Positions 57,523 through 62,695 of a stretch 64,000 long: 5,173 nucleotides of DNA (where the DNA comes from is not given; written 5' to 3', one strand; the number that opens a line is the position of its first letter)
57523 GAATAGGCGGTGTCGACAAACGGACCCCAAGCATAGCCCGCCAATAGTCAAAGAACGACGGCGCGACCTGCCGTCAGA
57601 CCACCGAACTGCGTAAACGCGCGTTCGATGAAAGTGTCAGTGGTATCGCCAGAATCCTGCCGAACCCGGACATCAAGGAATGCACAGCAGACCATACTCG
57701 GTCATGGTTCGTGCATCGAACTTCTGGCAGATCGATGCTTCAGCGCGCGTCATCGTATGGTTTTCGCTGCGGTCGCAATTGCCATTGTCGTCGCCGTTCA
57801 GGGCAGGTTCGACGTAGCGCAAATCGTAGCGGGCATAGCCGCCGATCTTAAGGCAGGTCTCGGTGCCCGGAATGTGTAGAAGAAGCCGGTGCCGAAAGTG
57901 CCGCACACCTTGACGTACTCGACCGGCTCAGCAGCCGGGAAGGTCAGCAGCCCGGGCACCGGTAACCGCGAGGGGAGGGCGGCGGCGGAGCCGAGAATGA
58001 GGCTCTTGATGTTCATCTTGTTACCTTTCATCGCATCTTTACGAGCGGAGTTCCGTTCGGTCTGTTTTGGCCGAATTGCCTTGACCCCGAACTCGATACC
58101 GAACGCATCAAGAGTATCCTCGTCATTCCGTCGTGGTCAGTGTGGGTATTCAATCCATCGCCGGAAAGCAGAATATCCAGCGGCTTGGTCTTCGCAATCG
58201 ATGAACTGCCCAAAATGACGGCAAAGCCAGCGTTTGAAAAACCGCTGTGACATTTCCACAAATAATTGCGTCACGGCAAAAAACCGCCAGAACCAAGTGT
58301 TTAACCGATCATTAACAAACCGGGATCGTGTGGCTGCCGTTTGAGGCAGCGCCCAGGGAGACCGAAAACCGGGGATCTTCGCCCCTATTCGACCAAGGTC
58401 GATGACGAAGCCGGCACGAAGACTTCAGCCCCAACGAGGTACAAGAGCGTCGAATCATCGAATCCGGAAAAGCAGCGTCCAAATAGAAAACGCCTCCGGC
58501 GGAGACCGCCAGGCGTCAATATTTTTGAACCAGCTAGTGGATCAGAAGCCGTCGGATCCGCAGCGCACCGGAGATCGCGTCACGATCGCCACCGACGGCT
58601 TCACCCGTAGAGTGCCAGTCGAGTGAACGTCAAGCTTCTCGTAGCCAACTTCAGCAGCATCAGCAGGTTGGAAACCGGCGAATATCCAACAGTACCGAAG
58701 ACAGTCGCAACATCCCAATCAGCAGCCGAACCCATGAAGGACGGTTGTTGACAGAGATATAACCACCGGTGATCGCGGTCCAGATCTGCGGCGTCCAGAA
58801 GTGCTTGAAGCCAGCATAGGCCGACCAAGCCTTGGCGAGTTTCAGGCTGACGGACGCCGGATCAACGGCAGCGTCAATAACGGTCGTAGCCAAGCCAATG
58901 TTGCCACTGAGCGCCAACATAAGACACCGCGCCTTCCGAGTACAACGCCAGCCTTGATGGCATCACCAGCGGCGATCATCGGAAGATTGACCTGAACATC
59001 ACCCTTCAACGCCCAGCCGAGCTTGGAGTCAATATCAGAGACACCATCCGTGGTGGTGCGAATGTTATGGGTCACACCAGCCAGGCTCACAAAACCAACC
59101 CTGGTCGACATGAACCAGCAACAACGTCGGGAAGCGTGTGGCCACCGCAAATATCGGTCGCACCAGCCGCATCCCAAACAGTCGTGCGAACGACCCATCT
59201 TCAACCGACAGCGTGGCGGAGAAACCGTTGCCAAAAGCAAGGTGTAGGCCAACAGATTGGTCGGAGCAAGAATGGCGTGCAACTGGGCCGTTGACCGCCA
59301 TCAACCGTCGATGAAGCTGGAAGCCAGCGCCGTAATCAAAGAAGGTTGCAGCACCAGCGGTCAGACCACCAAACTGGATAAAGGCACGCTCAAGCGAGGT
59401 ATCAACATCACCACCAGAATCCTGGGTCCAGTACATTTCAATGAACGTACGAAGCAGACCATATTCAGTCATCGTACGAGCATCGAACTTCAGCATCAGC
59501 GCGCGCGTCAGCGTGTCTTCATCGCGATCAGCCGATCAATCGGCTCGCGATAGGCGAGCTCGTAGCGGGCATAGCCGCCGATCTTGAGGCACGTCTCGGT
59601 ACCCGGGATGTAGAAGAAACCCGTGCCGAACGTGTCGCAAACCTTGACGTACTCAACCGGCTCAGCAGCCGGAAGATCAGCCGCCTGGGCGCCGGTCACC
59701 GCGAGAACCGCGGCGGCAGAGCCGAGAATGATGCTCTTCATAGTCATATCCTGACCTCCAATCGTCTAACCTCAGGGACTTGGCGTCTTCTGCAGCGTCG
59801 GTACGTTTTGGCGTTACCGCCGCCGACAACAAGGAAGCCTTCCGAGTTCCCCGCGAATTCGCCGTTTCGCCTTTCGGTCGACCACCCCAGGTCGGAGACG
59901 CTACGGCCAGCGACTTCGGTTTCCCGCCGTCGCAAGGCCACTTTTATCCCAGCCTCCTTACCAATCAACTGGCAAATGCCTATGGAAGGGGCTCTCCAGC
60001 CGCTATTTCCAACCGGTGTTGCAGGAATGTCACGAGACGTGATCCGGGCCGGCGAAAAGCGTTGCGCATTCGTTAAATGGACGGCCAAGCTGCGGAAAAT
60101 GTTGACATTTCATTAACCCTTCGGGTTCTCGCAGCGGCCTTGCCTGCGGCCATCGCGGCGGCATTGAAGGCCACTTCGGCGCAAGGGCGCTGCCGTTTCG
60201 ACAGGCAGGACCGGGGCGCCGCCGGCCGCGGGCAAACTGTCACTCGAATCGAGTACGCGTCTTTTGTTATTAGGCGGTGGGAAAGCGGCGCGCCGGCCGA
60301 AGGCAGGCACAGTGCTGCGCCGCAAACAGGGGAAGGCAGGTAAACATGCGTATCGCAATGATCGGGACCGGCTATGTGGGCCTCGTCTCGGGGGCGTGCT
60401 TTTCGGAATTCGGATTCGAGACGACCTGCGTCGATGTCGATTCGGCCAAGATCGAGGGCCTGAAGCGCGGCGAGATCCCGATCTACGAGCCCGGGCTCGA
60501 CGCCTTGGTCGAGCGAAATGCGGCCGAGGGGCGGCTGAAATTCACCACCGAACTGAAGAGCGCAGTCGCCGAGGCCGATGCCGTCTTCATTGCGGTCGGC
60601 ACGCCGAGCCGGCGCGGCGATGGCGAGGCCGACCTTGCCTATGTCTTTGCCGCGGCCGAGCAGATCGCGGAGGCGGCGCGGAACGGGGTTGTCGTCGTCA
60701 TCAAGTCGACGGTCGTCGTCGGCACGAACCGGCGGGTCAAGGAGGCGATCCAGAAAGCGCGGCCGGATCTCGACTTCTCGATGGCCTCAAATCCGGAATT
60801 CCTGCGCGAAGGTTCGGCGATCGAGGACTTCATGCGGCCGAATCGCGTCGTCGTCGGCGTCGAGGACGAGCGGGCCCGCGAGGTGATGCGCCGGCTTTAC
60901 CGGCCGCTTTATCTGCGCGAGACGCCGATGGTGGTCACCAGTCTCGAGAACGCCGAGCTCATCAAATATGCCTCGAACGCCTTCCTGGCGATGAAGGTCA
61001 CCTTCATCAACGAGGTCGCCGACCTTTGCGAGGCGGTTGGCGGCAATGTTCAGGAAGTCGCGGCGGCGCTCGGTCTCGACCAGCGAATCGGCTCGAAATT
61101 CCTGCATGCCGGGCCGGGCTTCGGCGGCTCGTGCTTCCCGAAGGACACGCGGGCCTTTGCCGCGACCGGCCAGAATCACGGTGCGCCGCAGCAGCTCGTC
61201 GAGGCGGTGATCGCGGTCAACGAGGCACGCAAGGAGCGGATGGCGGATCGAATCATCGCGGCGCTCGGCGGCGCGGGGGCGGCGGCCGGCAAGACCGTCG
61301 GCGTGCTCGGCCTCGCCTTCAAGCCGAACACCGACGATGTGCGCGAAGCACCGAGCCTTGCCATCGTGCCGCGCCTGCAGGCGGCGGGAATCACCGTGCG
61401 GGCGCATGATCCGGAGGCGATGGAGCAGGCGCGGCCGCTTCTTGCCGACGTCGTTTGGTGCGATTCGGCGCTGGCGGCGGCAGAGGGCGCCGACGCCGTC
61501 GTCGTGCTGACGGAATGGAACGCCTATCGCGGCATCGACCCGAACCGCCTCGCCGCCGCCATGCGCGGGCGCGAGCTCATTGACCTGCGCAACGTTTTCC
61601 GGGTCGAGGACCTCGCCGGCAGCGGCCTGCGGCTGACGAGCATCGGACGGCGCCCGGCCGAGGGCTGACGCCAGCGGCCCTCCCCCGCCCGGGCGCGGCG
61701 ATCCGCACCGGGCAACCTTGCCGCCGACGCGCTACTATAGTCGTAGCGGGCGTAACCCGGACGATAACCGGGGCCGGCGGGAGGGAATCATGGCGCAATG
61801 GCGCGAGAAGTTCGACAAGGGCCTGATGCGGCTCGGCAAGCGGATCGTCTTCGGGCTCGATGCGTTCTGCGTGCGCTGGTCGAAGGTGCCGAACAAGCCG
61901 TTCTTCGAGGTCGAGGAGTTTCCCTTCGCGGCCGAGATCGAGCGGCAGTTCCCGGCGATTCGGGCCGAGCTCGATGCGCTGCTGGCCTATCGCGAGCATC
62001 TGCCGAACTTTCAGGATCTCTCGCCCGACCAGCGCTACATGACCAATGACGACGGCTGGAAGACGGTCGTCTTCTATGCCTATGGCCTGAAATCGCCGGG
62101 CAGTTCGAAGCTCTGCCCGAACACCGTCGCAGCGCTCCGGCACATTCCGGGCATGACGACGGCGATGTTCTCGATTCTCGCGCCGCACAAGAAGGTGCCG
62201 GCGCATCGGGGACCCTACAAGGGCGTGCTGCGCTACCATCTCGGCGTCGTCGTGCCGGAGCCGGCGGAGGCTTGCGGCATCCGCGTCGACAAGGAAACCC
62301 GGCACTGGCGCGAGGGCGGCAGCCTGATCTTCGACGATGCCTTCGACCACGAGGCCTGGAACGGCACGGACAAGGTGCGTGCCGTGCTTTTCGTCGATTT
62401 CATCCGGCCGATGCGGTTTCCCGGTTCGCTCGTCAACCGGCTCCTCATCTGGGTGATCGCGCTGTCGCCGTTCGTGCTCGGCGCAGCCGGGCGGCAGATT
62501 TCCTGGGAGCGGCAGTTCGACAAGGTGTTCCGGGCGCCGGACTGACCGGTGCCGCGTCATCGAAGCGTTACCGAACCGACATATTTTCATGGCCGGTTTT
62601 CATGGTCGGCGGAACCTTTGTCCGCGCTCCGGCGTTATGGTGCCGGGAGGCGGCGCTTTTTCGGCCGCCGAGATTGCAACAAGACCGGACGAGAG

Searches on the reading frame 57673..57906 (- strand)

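Call 81: search_protein_families(library=pfam, max_evalue=0.01, proteins=[window:57673-57906:-])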
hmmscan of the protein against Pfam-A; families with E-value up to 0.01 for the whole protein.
window:57673-57906:- (77 aa): 1 family
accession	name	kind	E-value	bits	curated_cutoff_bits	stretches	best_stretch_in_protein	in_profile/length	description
PF02530.20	Porin_2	-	5.4e-12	46.2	22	1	11-74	26-86/357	Porin subfamily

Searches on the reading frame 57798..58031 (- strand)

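Call 81: search_protein_families(library=pfam, max_evalue=0.01, proteins=[window:57798-58031:-])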
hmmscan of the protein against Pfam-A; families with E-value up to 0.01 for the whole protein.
window:57798-58031:- (77 aa): 1 family
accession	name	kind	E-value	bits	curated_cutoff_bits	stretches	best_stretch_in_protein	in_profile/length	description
PF02530.20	Porin_2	-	7.5e-06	26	22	1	34-52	8-26/357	Porin subfamily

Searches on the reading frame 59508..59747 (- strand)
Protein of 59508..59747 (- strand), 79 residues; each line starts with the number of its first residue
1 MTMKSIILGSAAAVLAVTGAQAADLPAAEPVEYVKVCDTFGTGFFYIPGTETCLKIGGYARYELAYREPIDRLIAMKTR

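Call 81: search_protein_families(library=pfam, max_evalue=0.01, proteins=[window:59508-59747:-])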
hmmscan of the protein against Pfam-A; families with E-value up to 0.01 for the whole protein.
window:59508-59747:- (79 aa): 1 family
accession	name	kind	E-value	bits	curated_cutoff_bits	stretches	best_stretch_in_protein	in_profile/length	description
PF02530.20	Porin_2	-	2e-22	80.6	22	1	28-67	8-47/357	Porin subfamily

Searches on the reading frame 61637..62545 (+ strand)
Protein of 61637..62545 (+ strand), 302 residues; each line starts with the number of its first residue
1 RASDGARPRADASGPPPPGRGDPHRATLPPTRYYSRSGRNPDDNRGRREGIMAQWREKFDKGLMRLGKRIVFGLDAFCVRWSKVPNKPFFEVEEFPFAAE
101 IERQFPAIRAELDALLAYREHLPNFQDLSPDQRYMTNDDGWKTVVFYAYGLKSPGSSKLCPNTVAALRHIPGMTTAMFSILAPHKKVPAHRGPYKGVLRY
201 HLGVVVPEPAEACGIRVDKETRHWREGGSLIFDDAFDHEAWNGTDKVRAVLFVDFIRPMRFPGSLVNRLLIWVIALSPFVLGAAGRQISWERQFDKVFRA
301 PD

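Call 35: search_protein_families(library=pfam, max_evalue=0.001, proteins=[window:61637-62545:+])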
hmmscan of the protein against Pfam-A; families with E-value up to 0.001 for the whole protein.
window:61637-62545:+ (302 aa): 1 family
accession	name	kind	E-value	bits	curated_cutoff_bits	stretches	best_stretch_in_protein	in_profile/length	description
PF05118.21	Asp_Arg_Hydrox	-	9.7e-50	168.9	22.6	1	102-258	1-157/157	Aspartyl/Asparaginyl beta-hydroxylase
